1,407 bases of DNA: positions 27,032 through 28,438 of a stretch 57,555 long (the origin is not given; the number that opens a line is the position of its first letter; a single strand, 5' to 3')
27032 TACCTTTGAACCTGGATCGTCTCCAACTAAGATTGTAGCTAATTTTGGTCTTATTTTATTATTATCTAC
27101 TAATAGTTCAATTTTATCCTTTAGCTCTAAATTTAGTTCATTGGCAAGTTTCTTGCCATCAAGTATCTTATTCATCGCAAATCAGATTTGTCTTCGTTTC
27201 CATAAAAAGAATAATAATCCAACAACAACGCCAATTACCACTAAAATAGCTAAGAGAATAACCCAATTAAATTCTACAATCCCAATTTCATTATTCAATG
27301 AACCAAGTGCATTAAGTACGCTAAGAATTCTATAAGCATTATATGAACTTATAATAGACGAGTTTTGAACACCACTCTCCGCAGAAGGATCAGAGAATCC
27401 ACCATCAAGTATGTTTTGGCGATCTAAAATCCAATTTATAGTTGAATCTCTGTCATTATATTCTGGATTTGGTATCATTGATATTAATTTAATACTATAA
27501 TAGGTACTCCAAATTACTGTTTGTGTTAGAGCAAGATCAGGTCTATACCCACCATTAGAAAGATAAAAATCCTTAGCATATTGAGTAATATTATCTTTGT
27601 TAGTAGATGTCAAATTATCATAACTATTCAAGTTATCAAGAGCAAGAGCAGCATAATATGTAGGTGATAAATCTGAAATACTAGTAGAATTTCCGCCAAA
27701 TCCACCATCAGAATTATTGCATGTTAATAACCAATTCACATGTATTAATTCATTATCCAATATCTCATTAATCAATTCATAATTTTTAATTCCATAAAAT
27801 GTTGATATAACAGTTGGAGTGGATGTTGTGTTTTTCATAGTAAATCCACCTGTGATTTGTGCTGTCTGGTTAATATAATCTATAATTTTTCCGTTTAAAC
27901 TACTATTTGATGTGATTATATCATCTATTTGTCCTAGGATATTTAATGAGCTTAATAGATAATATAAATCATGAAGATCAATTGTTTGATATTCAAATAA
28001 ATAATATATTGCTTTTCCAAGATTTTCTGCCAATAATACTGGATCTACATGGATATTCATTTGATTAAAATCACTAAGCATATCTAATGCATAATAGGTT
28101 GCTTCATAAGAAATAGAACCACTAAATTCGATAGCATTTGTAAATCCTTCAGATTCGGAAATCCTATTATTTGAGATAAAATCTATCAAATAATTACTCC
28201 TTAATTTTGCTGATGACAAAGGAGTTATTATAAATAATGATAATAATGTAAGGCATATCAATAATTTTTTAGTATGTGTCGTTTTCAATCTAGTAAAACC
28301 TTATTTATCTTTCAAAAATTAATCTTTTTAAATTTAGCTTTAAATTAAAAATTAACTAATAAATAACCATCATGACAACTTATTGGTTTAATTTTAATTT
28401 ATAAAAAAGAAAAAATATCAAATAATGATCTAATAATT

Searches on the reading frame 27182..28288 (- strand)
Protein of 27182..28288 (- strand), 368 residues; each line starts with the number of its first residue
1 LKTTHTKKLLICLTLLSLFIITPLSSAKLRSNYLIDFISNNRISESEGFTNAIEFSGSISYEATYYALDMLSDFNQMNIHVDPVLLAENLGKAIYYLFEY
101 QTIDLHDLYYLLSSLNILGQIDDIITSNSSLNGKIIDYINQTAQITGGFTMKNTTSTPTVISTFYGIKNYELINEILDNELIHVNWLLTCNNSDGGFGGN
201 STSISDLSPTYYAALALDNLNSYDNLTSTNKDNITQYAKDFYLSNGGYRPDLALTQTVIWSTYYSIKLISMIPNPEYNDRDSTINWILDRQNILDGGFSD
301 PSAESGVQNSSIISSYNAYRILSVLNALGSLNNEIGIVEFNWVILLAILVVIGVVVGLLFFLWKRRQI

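Call 20: search_protein_families(library=pfam, proteins=[window:27182-28288:-], max_evalue=0.001)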
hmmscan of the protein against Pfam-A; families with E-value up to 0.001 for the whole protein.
window:27182-28288:- (368 aa): 1 family
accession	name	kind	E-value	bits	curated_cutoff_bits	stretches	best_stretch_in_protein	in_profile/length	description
PF00432.27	Prenyltrans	-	6.5e-19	68.9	26.5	1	163-305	32-175/304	Prenyltransferase alpha-alpha toroid domain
